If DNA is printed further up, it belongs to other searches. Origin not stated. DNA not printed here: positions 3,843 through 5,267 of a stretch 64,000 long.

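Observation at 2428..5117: Orphan minimal ACP / ketosynthase / thioester-reductase operon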

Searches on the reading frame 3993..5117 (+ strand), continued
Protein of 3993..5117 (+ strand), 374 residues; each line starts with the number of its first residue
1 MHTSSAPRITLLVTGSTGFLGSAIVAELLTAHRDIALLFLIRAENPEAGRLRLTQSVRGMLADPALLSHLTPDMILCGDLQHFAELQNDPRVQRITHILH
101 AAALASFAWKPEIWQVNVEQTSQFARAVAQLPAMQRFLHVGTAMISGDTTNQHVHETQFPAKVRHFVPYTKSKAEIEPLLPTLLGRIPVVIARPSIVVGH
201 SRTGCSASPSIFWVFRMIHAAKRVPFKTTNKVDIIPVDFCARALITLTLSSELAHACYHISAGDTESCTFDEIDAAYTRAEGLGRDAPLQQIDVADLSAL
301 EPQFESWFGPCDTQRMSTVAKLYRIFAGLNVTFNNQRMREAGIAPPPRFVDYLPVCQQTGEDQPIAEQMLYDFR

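Call 27: search_dna_similar(query=window:3993-5114:+, collection=plasmids, mode=protein, rows=spread, max_rows=30)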
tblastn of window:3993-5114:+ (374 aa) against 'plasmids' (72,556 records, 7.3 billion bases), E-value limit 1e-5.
Records with a match: 806; places in all: 811; records where one place covers at least 80% of the query: 747.
Best place of each record, by identity: <60% 806.
By first word of the organism name: Escherichia 663; Pantoea 37; Salmonella 17; Klebsiella 13; Azospirillum 11; Shigella 9; Bacillus 9; Rhizobium 8; Ralstonia 5; Burkholderia 4; and 19 more.
By predicted mobility (MOB-suite, as given by PLSDB): conjugative 649; non-mobilizable 100; mobilizable 57.
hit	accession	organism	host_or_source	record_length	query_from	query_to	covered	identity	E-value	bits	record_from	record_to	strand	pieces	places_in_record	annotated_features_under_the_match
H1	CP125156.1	Klebsiella pneumoniae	-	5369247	2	374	100%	41.5%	1e-81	278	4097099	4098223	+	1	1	SDR family oxidoreductase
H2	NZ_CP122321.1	Pantoea agglomerans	Gypsophila paniculata,whole organism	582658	11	374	97%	41.6%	4e-85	289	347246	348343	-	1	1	SDR family oxidoreductase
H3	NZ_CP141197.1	Escherichia coli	Homo sapiens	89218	11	374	97%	41.6%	1e-75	261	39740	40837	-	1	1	SDR family oxidoreductase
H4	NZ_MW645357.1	Escherichia coli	-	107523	11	374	97%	41.6%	1e-75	261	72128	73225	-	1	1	SDR family oxidoreductase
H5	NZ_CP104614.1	Escherichia coli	cell culture,chicken feces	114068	11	374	97%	41.6%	1e-75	261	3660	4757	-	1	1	SDR family oxidoreductase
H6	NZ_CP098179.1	Escherichia coli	Canis lupus familiaris,Rectal swab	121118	11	374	97%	41.6%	1e-75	261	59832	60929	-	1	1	SDR family oxidoreductase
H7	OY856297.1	Escherichia coli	Homo sapiens,human urine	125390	11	374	97%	41.6%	1e-75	261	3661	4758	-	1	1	Linear gramicidin synthase subunit D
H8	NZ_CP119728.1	Escherichia coli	chicken,pure culture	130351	11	374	97%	41.6%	1e-75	261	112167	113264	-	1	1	SDR family oxidoreductase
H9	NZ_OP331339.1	Escherichia coli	-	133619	11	374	97%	41.6%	1e-75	261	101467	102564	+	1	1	SDR family oxidoreductase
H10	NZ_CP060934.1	Escherichia coli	Homo sapiens,urine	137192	11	374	97%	41.6%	1e-75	261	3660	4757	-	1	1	SDR family oxidoreductase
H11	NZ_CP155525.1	Escherichia coli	environmental,wastewater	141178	11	374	97%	41.6%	1e-75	261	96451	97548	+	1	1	SDR family oxidoreductase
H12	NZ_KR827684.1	Escherichia coli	-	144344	11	374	97%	41.6%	1e-75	261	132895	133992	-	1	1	SDR family oxidoreductase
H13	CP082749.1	Salmonella enterica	Chicken wings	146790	11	374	97%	41.6%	1e-75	261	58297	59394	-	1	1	SDR family oxidoreductase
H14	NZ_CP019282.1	Escherichia coli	pig,whole organism,stool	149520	11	374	97%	41.6%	1e-75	261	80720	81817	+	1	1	SDR family oxidoreductase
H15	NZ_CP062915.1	Escherichia coli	Sus scrofa domesticus,feces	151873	11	374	97%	41.6%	1e-75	261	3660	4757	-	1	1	SDR family oxidoreductase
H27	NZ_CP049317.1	Caballeronia sp. SBC2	whole organism,soil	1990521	1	374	100%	35.5%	1e-49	186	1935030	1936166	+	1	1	none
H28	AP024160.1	Ralstonia solanacearum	Zingiber officinale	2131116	43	374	89%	32.4%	2e-45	174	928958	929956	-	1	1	hlyF: NAD(P)H-binding protein | hypothetical protein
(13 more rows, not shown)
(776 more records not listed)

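Call 28: get_annotated_region(hit=H28, flank=6000)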
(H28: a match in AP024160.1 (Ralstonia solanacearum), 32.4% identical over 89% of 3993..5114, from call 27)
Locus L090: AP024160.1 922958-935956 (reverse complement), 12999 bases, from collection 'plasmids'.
description: Ralstonia solanacearum MAFF 211479 plasmid pM211479 DNA, complete sequence
organism: Ralstonia solanacearum (NCBI taxid 305)
taxonomy: Bacteria; Pseudomonadota; Betaproteobacteria; Burkholderiales; Burkholderiaceae; Ralstonia; Ralstonia solanacearum
host: -; source: Zingiber officinale; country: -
typing (MOB-suite, as given by PLSDB): mobilizable; relaxase MOBP
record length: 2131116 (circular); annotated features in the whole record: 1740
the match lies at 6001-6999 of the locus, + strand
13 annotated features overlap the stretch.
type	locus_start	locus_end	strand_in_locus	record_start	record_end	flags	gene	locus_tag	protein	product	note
CDS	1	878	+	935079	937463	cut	-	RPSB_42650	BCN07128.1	carbon monoxide dehydrogenase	-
CDS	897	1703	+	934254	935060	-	cooxM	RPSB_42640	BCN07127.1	carbon monoxide dehydrogenase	-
CDS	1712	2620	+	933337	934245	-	-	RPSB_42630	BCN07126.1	ATPase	-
CDS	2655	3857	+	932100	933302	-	-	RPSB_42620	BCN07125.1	VWA domain-containing protein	-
CDS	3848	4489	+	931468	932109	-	-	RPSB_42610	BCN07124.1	hypothetical protein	-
CDS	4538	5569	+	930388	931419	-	-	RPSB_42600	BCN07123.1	hypothetical protein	-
CDS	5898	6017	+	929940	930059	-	-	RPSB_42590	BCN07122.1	hypothetical protein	-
CDS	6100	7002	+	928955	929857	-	hlyF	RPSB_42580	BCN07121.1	NAD(P)H-binding protein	-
CDS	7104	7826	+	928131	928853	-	-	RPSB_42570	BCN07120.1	methyltransferase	-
CDS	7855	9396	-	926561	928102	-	-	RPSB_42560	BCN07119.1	methyl-accepting chemotaxis protein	-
CDS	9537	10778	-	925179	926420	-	-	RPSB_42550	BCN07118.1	hypothetical protein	-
CDS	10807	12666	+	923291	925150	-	-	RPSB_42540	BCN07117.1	glucoamylase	-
CDS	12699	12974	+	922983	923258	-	-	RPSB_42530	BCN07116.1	hypothetical protein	-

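Call 29: get_annotated_region(hit=H27, flank=6000)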
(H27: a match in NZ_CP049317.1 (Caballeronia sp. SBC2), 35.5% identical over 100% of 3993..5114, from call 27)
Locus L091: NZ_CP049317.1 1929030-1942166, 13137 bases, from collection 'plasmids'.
description: Caballeronia sp. SBC2 plasmid pSBC2-1, complete sequence
organism: Caballeronia sp. SBC2 (NCBI taxid 2705547)
taxonomy: Bacteria; Pseudomonadota; Betaproteobacteria; Burkholderiales; Burkholderiaceae; Caballeronia; Caballeronia sp. SBC2
host: -; source: whole organism,soil; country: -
typing (MOB-suite, as given by PLSDB): mobilizable; relaxase MOBP
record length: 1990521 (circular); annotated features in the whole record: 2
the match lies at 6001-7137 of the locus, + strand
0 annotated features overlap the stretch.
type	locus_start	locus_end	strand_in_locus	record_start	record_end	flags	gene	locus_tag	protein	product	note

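Call 30: get_annotated_region(hit=H3, flank=5000)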
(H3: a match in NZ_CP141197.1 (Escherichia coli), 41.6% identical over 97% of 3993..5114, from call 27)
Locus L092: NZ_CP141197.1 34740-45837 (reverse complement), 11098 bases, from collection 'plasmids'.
description: Escherichia coli strain 673 plasmid pEc673-1, complete sequence
organism: Escherichia coli (NCBI taxid 562)
taxonomy: Bacteria; Pseudomonadota; Gammaproteobacteria; Enterobacterales; Enterobacteriaceae; Escherichia; Escherichia coli
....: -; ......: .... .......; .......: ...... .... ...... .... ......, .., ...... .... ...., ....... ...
typing (MOB-suite, as given by PLSDB): non-mobilizable; replicon IncFIB
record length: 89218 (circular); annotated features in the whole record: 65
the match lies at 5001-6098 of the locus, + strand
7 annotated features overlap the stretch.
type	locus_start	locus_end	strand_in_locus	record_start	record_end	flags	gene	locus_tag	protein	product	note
CDS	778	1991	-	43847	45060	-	-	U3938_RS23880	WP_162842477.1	IS3 family transposase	-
CDS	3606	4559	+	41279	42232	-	-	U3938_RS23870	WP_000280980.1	omptin family outer membrane protease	-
CDS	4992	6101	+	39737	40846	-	-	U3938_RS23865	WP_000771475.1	SDR family oxidoreductase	-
CDS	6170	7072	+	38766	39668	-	-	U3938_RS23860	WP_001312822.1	antimicrobial resistance protein Mig-14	-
CDS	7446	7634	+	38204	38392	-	-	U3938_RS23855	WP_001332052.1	hypothetical protein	-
CDS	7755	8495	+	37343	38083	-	-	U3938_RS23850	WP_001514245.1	tyrosine-type recombinase/integrase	GO:0015074 - DNA integration [Evidence IEA]; GO:0006310 - DNA recombination [Evidence IEA]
CDS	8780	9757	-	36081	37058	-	-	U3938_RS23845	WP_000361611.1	RepB family plasmid replication initiator protein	GO:0006270 - DNA replication initiation [Evidence IEA]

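Call 34: search_protein_families(library=pfam, proteins=[L011:2650-2901:+, L011:2898-4136:+, L011:4152-4829:-, L011:5183-6583:-, L011:159-662:+, L055:2747-3019:+, L055:3028-4266:+, L055:4176-5219:-, L055:296-1270:-], max_evalue=0.001)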
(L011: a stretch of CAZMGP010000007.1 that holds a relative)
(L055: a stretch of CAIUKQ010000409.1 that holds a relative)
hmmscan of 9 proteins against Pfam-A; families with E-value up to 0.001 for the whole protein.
L011:2650-2901:+ (83 aa): 0 families

L011:2898-4136:+ (412 aa): 3 families
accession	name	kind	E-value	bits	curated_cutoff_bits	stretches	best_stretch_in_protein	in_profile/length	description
PF00109.32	ketoacyl-synt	-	4.2e-52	177.7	20.8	1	4-246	2-252/252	Beta-ketoacyl synthase, N-terminal domain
PF02801.28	Ketoacyl-synt_C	-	2.6e-34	118.2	20.8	1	254-366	1-118/119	Beta-ketoacyl synthase, C-terminal domain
PF00108.29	Thiolase_N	-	2.7e-05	24.1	26.4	1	140-192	63-115/260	Thiolase, N-terminal domain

L011:4152-4829:- (225 aa): 1 family
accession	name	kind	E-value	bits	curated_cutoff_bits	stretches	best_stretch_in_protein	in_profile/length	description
PF00691.25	OmpA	-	9.4e-24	84.1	27.2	1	108-201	1-96/98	OmpA family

L011:5183-6583:- (466 aa): 0 families

L011:159-662:+ (167 aa): 0 families

L055:2747-3019:+ (90 aa): 1 family
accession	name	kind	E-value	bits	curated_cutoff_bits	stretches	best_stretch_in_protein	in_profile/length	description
PF00550.31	PP-binding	-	3.6e-11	43.6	20.8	1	14-77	2-66/67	Phosphopantetheine attachment site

L055:3028-4266:+ (412 aa): 3 families
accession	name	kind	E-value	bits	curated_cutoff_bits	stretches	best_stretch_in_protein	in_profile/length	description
PF00109.32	ketoacyl-synt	-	1.5e-51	175.8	20.8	1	3-246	2-252/252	Beta-ketoacyl synthase, N-terminal domain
PF02801.28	Ketoacyl-synt_C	-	1.2e-35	122.5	20.8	1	254-366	1-118/119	Beta-ketoacyl synthase, C-terminal domain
PF00108.29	Thiolase_N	-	1.1e-07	32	26.4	1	141-209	62-132/260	Thiolase, N-terminal domain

L055:4176-5219:- (347 aa): 0 families

L055:296-1270:- (324 aa): 2 families
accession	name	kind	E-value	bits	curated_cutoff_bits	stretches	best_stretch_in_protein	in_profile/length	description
PF12706.13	Lactamase_B_2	-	2.5e-11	44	27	1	99-292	25-200/200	Beta-lactamase superfamily domain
PF00753.33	Lactamase_B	-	1.2e-05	25.8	22.7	1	66-122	4-63/196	Metallo-beta-lactamase superfamily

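Call 57: predict_structure(alignment_id=A3)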
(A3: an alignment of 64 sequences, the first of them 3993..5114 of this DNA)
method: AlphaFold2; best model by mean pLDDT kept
length: 374 residues; sequences in the alignment: 64
mean_pLDDT: 92.9   pTM: 0.93
mean pLDDT of the five models: 92.9, 92.5, 92.5, 92.2, 91.6
residues with pLDDT >= 90: 306; 70-90: 53; 50-70: 11; < 50: 4
segments of 3 or more residues with pLDDT < 50: 1-4
pLDDT, mean of each block of 10 residues (from residue 1): 67 97 97 96 98 95 94 98 97 98 87 95 98 98 80 83 81 94 98 96 89 94 96 97 98 96 95 96 82 93 95 92 90 94 97 96 91 80
secondary structure, 60 per line:
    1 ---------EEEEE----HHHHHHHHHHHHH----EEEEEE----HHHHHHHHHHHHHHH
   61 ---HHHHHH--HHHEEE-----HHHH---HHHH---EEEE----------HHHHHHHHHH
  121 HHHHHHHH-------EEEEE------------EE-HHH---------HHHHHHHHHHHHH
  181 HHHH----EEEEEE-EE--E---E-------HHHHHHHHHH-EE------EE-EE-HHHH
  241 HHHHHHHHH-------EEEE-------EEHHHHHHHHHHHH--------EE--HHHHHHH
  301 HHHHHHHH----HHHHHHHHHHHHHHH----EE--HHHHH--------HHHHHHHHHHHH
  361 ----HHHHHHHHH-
elements in order: E10-14 H19-31 E36-41 H46-60 H64-69 E75-77 H83-86 H90-93 E97-100 H111-128 E136-140 H168-184 E189-194 H212-221 H237-249 E257-260 H270-281 H294-308 H313-327 H336-340 H349-360 H365-373

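Call 59: fold_search(model_id=the predicted structure, library=pdb)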
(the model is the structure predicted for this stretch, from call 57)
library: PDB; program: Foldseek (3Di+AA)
matches with E <= 10: 1827; with E <= 0.001: 880
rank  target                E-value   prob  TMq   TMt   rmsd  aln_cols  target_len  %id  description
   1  4u7w_B                1.0e-18  1.00  0.73  0.70   4.1       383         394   20  The crystal structure of the terminal R domain from the myxalamid PKS-NRPS biosynthetic pathway (released 2015-08-12)
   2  4u7w_A                3.4e-18  1.00  0.73  0.71   4.0       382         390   20  The crystal structure of the terminal R domain from the myxalamid PKS-NRPS biosynthetic pathway (released 2015-08-12)
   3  4w4t_A                1.1e-17  1.00  0.71  0.68   4.3       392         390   20  The crystal structure of the terminal R domain from the myxalamid PKS-NRPS biosynthetic pathway (released 2015-08-12)
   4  4w4t_B                1.4e-17  1.00  0.74  0.71   4.0       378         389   21  The crystal structure of the terminal R domain from the myxalamid PKS-NRPS biosynthetic pathway (released 2015-08-12)
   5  6vtj                  6.8e-17  1.00  0.72  0.58   4.5       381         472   18  Structure of a thiolation-reductase di-domain from an archaeal non-ribosomal peptide synthetase (released 2020-02-26)
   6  5msu_B                1.1e-15  1.00  0.69  0.57   6.4       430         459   21  Structure of the R domain of carboxylic acid reductase (CAR) from Mycobacterium marinum in complex with NADP, P21 form (released 2017-07-05)
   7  5msv_B                1.3e-15  1.00  0.69  0.52   5.6       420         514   21  Structure of the phosphopantetheine modified PCP-R didomain of carboxylic acid reductase (CAR) in complex with NADP (released 2017-07-05)
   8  5msu_C                1.6e-15  1.00  0.68  0.60   6.4       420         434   22  Structure of the R domain of carboxylic acid reductase (CAR) from Mycobacterium marinum in complex with NADP, P21 form (released 2017-07-05)
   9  5msr_C                1.7e-15  1.00  0.66  0.50   6.1       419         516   20  Structure of the unmodified PCP-R domain of carboxylic acid reductase (CAR) from Segniliparus rugosus in complex with  (released 2017-07-05)
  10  5msu_A                1.9e-15  1.00  0.68  0.60   6.2       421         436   21  Structure of the R domain of carboxylic acid reductase (CAR) from Mycobacterium marinum in complex with NADP, P21 form (released 2017-07-05)
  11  5msp                  2.1e-15  1.00  0.69  0.52   5.5       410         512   20  Structure of the unmodified PCP-R didomain of carboxylic acid reductase (CAR) from Segniliparus rugosus in complex with  (released 2017-07-05)
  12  5msv_C                2.1e-15  1.00  0.69  0.52   5.6       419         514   21  Structure of the phosphopantetheine modified PCP-R didomain of carboxylic acid reductase (CAR) in complex with NADP (released 2017-07-05)
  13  7eoz_A                2.2e-15  1.00  0.75  0.59   5.8       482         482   14  The structure of rice Defective Pollen Wall (DPW) in the complex with its cofactor NADP (released 2022-08-24)
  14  5msr_D                2.4e-15  1.00  0.67  0.52   5.7       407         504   20  Structure of the unmodified PCP-R domain of carboxylic acid reductase (CAR) from Segniliparus rugosus in complex with  (released 2017-07-05)
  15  5msr_B                2.8e-15  1.00  0.67  0.51   5.6       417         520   19  Structure of the unmodified PCP-R domain of carboxylic acid reductase (CAR) from Segniliparus rugosus in complex with  (released 2017-07-05)
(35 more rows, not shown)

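Call 66: find_encoding_contigs(protein=P0116, flank=6000, max_places=2)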
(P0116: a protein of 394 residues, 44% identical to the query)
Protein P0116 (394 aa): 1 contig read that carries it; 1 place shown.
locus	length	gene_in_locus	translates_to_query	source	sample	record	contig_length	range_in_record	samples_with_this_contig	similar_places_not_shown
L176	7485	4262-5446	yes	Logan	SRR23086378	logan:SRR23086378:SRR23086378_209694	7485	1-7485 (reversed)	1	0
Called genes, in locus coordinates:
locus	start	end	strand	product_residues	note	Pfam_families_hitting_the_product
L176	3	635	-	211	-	?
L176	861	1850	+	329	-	PF03401:TctC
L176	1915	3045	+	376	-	PF01717:Meth_synt_2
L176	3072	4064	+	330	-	PF03401:TctC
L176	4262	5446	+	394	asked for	PF01370:Epimerase, PF07993:NAD_binding_4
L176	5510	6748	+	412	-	PF00109:ketoacyl-synt, PF00108:Thiolase_N, PF02801:Ketoacyl-synt_C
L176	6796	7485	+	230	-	?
